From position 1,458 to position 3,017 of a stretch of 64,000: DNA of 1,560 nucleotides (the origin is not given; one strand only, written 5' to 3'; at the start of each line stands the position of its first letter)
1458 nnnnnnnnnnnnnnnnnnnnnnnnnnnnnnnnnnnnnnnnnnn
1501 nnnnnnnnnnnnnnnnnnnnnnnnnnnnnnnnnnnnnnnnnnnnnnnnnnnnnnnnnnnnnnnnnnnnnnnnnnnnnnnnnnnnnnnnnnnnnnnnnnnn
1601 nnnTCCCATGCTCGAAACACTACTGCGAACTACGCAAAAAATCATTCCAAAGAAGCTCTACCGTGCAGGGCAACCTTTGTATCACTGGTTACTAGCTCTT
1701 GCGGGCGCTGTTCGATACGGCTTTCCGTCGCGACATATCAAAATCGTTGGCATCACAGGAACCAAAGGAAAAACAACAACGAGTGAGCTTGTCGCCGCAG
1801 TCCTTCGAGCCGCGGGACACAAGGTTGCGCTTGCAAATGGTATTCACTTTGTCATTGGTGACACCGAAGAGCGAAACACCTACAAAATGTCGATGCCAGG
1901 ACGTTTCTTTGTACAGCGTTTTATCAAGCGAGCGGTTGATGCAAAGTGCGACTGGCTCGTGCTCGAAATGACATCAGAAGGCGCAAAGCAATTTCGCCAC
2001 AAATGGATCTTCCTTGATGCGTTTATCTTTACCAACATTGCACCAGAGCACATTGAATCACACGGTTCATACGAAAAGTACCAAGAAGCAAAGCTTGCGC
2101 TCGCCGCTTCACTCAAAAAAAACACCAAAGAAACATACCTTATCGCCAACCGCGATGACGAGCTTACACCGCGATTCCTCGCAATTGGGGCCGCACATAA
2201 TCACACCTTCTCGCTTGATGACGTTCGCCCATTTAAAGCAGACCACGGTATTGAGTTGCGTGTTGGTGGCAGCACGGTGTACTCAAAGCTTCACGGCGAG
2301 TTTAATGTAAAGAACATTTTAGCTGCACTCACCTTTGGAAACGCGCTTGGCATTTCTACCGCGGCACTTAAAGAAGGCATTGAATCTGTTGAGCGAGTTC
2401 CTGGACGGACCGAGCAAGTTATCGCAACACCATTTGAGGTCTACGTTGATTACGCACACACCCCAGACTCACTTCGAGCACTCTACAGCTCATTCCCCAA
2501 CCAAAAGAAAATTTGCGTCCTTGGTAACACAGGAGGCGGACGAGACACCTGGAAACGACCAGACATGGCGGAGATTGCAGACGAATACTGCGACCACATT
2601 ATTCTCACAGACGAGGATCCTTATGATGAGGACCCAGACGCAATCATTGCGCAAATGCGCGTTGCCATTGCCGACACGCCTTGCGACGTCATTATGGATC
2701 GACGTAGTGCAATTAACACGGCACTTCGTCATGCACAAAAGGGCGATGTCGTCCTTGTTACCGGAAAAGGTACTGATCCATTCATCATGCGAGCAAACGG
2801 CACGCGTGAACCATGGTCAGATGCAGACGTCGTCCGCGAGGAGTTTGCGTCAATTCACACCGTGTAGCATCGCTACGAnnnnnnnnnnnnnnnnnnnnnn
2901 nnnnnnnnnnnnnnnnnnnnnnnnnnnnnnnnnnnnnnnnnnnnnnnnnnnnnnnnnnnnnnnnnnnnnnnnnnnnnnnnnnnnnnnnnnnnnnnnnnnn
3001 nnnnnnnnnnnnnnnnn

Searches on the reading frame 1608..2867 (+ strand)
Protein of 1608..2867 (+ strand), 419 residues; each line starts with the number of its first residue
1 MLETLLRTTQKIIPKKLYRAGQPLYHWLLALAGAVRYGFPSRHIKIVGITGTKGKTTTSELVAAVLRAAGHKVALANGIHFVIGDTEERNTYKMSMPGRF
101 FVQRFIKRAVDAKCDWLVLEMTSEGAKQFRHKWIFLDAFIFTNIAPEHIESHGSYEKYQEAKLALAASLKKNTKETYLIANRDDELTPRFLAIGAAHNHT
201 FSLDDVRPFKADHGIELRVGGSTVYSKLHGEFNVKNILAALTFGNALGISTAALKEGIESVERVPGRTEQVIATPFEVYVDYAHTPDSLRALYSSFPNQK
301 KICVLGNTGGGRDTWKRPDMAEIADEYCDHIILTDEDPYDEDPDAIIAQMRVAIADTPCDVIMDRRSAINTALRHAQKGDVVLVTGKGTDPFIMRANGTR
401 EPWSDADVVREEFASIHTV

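Call 32: search_protein_families(library=pfam, proteins=[window:1608-2867:+], max_evalue=0.00001)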
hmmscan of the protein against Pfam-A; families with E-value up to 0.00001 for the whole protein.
window:1608-2867:+ (419 aa): 2 families
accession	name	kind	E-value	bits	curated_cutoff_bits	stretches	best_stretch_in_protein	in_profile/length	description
PF08245.18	Mur_ligase_M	-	1.9e-31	110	24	1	49-242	1-198/200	Mur ligase middle domain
PF02875.26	Mur_ligase_C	-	1.1e-28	101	28.4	1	266-388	1-127/127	Mur ligase, glutamate ligase domain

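Call 35: find_encoding_contigs(protein=window:1608-2867:+, flank=10000, max_places=6)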
Protein window:1608-2867:+ (419 aa): 3 contigs read that carry it; 3 places shown.
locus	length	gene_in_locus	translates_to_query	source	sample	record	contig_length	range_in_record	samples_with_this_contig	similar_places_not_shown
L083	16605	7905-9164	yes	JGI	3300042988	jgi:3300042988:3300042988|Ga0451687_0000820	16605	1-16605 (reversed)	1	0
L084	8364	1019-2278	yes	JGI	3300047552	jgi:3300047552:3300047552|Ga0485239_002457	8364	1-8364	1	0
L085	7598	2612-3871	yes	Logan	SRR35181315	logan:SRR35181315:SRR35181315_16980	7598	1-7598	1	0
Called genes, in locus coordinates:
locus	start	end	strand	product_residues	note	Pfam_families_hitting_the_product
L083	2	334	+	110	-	?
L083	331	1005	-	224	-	PF13481:AAA_25 (faint), PF00005:ABC_tran, PF02463:SMC_N (faint), PF13304:AAA_21 (faint)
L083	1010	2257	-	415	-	PF02687:FtsX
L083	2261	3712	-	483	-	PF25919:BSH_CusB (faint), PF25917:BSH_RND (weak), PF25973:BSH_CzcB (faint), PF25967:RND-MFP_C (weak)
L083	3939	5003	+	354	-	-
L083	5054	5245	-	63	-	-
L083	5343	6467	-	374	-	PF13433:Peripla_BP_5, PF13458:Peripla_BP_6, PF01094:ANF_receptor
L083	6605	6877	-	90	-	PF01649:Ribosomal_S20p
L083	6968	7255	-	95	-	-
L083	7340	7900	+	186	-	PF01330:RuvA_N, PF00633:HHH (faint), PF14520:HHH_5, PF07499:RuvA_C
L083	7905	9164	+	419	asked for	PF08245:Mur_ligase_M, PF02875:Mur_ligase_C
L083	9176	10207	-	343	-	PF01520:Amidase_3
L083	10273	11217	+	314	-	PF01149:Fapy_DNA_glyco, PF05833:NFACT_N (weak), PF06831:H2TH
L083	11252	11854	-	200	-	-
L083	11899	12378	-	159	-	PF00588:SpoU_methylase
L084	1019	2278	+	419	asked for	PF08245:Mur_ligase_M, PF02875:Mur_ligase_C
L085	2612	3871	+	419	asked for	PF08245:Mur_ligase_M, PF02875:Mur_ligase_C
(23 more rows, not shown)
